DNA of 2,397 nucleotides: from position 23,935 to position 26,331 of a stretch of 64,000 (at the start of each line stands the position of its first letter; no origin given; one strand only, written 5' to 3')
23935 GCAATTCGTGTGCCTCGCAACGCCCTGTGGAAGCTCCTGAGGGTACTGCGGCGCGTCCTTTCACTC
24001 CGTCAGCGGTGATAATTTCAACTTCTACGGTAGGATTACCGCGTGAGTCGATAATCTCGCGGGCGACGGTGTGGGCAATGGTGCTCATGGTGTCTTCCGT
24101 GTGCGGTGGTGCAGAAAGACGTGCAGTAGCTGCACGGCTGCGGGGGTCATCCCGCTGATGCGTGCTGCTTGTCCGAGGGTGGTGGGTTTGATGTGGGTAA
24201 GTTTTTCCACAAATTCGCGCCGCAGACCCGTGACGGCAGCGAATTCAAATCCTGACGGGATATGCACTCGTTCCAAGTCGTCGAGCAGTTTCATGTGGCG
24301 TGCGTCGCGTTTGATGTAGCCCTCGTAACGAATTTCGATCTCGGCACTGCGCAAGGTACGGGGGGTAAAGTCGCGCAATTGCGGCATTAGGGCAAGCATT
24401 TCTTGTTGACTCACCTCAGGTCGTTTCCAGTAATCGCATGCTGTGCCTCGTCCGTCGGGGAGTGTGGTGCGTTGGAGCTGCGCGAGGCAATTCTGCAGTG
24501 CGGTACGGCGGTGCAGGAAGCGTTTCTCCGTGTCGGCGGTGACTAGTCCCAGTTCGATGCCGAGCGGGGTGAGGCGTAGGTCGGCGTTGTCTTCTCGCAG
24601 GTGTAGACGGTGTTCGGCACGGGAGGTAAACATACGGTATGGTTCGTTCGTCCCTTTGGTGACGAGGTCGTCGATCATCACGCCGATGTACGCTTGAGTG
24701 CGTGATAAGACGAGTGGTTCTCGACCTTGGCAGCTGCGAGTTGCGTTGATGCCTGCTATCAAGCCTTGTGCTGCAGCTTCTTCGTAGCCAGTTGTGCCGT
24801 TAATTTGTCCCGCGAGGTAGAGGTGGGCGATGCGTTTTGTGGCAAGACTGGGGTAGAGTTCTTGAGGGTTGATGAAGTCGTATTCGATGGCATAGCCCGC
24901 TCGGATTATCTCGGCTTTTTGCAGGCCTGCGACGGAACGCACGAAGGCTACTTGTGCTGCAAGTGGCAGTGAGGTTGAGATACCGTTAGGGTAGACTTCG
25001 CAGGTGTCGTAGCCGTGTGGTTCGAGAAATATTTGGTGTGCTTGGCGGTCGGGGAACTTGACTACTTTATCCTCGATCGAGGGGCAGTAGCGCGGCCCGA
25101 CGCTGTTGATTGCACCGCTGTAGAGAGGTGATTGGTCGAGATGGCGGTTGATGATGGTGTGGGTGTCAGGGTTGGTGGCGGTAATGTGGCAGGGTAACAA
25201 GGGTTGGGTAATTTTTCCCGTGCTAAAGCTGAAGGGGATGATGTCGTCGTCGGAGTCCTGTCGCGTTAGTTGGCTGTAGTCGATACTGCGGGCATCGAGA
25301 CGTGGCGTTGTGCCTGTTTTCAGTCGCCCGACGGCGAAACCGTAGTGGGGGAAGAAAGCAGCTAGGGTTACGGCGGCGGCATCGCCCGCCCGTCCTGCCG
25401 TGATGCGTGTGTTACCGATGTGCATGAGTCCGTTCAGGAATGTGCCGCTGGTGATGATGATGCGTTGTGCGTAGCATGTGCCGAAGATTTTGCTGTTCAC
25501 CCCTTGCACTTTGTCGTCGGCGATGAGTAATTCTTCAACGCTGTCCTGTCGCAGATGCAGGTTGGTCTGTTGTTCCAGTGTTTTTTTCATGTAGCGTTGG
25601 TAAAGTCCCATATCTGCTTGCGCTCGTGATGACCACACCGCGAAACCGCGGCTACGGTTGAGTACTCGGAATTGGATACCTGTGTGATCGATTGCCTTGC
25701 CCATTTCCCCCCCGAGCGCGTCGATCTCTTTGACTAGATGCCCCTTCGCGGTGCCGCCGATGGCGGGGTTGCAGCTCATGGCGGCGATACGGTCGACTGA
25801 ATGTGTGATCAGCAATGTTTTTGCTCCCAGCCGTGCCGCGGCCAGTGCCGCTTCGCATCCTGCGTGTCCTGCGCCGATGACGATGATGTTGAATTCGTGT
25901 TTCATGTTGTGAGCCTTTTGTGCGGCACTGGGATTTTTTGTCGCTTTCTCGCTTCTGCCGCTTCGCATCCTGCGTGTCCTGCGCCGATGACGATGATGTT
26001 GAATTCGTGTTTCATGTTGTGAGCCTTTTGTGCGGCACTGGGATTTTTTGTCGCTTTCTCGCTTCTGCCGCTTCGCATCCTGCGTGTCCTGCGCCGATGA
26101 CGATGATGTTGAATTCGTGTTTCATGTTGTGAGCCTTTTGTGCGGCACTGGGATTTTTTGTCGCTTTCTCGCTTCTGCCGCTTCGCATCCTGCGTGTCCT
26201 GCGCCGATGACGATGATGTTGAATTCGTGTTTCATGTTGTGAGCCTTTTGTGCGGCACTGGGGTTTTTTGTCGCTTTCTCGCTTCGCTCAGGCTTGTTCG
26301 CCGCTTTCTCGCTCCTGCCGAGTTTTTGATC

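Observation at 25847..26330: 110-bp tandem array duplicating the mnmG (gidA) start codon, first ~19 codons and 5' UTR about 4.4 times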

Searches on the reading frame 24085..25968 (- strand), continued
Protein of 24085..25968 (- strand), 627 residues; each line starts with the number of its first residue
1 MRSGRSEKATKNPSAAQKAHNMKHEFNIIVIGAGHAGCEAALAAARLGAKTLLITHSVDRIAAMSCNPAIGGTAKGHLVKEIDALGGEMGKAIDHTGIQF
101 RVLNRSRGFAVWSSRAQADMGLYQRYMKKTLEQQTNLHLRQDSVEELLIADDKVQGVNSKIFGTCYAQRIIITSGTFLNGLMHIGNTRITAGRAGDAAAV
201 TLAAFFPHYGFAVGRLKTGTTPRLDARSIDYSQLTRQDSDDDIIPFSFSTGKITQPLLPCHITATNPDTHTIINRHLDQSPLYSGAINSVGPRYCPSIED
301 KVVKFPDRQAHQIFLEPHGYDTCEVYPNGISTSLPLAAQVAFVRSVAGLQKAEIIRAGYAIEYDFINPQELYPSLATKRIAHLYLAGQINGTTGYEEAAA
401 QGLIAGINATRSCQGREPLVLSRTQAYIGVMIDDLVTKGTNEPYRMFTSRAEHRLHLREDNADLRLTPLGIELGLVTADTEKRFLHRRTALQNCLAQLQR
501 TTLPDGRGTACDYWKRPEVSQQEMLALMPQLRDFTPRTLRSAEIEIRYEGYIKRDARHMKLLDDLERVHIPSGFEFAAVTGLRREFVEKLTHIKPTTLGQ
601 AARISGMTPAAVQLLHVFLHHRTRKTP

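Call 30: find_encoding_contigs(protein=P0009, flank=6000, max_places=4)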
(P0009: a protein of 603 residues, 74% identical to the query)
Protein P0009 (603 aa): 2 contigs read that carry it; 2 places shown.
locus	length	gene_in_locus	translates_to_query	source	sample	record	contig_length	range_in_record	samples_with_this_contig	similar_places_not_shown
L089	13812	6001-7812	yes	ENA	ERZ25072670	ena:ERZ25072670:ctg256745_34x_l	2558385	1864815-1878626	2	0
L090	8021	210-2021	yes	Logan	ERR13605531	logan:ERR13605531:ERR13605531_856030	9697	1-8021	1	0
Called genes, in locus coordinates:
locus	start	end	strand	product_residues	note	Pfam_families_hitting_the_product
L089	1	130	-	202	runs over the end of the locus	PF02441:Flavoprotein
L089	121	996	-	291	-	PF01040:UbiA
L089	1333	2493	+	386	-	PF13784:Fic_N, PF02661:Fic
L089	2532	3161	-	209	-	PF01300:Sua5_yciO_yrdC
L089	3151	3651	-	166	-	PF00731:AIRC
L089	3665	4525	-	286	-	PF01048:PNP_UDP_1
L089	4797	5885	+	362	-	PF02812:ELFV_dehydrog_N, PF00208:ELFV_dehydrog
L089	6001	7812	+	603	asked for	PF01134:GIDA, PF07992:Pyr_redox_2 (faint), PF12831:FAD_oxidored, PF21680:GIDA_C_1st, PF13932:SAM_GIDA_C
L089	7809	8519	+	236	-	PF02511:Thy1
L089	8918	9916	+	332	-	PF01706:FliG_C (faint)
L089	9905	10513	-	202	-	-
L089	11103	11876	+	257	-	PF02463:SMC_N (faint), PF00005:ABC_tran, PF13304:AAA_21 (faint)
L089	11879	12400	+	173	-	PF03653:UPF0093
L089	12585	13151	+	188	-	PF13338:AbiEi_4 (weak)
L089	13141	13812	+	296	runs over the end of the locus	PF08843:AbiEii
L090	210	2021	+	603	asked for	PF01134:GIDA, PF07992:Pyr_redox_2 (faint), PF12831:FAD_oxidored, PF21680:GIDA_C_1st, PF13932:SAM_GIDA_C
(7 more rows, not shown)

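Call 56: list_cluster_members(proteins=[P0001, P0002, P0003, P0004, P0005, P0006, P0007])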
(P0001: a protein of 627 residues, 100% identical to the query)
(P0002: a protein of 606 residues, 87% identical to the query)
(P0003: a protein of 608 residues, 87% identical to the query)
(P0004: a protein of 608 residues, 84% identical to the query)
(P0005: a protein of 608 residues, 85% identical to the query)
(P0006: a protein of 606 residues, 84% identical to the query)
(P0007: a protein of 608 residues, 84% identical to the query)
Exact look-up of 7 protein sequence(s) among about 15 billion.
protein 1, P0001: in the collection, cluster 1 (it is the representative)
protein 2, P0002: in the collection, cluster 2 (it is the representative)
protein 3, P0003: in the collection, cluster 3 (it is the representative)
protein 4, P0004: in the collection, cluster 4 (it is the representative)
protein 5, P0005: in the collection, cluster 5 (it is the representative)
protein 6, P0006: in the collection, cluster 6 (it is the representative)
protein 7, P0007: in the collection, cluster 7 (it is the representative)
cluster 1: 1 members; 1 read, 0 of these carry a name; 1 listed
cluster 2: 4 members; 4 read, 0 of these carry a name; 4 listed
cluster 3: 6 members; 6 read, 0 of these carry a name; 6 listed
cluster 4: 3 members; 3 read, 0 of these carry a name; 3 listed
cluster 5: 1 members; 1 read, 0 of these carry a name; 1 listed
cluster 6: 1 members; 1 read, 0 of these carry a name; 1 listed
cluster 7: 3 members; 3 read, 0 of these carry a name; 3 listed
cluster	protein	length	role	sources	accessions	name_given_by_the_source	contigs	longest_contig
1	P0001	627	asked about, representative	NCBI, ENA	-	-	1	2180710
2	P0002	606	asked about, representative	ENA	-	-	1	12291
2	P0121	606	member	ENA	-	-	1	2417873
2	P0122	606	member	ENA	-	-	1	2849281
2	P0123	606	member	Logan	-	-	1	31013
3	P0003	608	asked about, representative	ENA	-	-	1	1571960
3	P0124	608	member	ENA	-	-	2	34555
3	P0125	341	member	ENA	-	-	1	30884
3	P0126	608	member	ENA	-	-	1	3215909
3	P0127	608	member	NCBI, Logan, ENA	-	-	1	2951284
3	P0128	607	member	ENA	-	-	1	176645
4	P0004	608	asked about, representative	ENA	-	-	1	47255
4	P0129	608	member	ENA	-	-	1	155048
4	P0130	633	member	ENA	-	-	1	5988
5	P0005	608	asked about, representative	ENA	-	-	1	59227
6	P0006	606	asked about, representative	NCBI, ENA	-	-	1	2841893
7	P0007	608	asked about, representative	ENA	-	-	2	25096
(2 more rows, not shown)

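Call 59: find_encoding_contigs(protein=P0126, flank=3000, max_places=6)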
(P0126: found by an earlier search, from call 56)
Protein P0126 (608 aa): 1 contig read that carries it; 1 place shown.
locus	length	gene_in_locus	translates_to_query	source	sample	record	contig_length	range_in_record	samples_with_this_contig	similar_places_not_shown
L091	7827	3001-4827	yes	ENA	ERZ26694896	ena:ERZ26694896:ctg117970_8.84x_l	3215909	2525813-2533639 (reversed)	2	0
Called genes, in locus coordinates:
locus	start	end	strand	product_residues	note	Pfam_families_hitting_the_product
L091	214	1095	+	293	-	-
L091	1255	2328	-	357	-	PF02812:ELFV_dehydrog_N, PF00208:ELFV_dehydrog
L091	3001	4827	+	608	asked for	PF01134:GIDA, PF07992:Pyr_redox_2 (weak), PF12831:FAD_oxidored, PF21680:GIDA_C_1st, PF13932:SAM_GIDA_C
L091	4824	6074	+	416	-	PF03952:Enolase_N, PF00113:Enolase_C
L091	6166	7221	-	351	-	-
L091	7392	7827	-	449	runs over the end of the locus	-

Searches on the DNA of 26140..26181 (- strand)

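Call 84: build_rna_model(alignment_id=A2, structure=none)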
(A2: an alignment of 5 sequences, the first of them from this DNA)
Model R1 built from alignment A2 (5 sequences, 45 columns); structure: none (sequence only).
model positions 42; base pairs 0; branch points 0; effective number of sequences 5; information 0.811 bits per position. No base pairs: searches with it score sequence only.

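Call 85: search_with_rna_model(model_id=R1, sources=[window, L081, L082, L083, L084, L085, L086, L087, L088, L089, L091, L001, L002, L003, L004, L005, L006, L007, L008, L009, L010, L012, L013, L014, L015, L016, L017, L018, L020, L021], max_evalue=1, filters=default)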
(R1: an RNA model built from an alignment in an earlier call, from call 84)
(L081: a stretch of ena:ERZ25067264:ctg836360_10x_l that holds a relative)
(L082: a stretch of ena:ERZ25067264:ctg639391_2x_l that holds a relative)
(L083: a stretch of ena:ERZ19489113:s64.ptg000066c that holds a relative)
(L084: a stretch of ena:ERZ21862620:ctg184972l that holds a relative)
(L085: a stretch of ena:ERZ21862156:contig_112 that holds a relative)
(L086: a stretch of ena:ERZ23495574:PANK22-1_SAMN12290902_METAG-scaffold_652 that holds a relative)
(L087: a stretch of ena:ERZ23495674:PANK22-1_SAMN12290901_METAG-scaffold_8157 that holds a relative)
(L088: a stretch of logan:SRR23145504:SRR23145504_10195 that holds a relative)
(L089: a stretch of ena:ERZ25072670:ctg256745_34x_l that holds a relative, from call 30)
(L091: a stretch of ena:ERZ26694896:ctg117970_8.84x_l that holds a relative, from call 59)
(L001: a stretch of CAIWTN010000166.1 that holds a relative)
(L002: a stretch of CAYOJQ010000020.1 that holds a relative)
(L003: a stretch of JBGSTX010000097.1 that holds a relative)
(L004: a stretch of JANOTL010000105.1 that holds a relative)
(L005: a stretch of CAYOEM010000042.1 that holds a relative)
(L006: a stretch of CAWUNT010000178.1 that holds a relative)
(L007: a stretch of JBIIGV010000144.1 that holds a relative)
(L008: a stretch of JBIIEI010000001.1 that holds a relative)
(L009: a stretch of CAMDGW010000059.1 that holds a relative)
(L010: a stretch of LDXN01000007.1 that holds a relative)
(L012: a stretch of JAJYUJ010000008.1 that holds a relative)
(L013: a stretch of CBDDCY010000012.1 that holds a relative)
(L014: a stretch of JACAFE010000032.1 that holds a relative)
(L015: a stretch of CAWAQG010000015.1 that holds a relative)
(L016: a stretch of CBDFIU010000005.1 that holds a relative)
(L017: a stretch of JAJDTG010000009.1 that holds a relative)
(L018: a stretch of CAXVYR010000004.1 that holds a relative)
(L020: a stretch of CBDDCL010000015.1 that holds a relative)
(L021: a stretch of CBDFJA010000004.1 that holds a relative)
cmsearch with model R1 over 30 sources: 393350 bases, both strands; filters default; matches with E-value up to 1: 24.
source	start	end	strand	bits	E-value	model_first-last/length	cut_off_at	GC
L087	2243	2282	+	38.1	6.4e-10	2-41/42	-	0.57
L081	5834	5873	+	37.8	7.5e-10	2-41/42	-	0.6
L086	1218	1257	+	37.6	8.9e-10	2-41/42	-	0.6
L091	2522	2561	+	36.2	2.6e-09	2-41/42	-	0.57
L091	2626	2665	+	36.2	2.6e-09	2-41/42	-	0.57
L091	2730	2769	+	36.2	2.6e-09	2-41/42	-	0.57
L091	2834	2873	+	36.2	2.6e-09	2-41/42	-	0.57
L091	2938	2977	+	36.2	2.6e-09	2-41/42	-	0.57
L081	5938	5977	+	34.7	7.5e-09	2-41/42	-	0.55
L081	5627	5665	+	34.5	8.9e-09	3-41/42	-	0.59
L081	5731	5769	+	34.5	8.9e-09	3-41/42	-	0.59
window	25920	25960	-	34.2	1.1e-08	2-42/42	-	0.56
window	26030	26070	-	34.2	1.1e-08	2-42/42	-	0.56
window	26140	26180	-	34.2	1.1e-08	2-42/42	-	0.56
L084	5839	5879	+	31.1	1.1e-07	3-41/42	-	0.63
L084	5948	5988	+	31.1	1.1e-07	3-41/42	-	0.63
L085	5944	5984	+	30.7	1.4e-07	2-41/42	-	0.59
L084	5728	5769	+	24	2.1e-05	3-40/42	-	0.6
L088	6428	6459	-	20.5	0.00025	2-32/42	-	0.69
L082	8601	8624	-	12.4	0.097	6-23/42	-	0.5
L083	4620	4658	-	12.1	0.12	2-35/42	-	0.59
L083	12295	12325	+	11.6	0.17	2-26/42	-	0.48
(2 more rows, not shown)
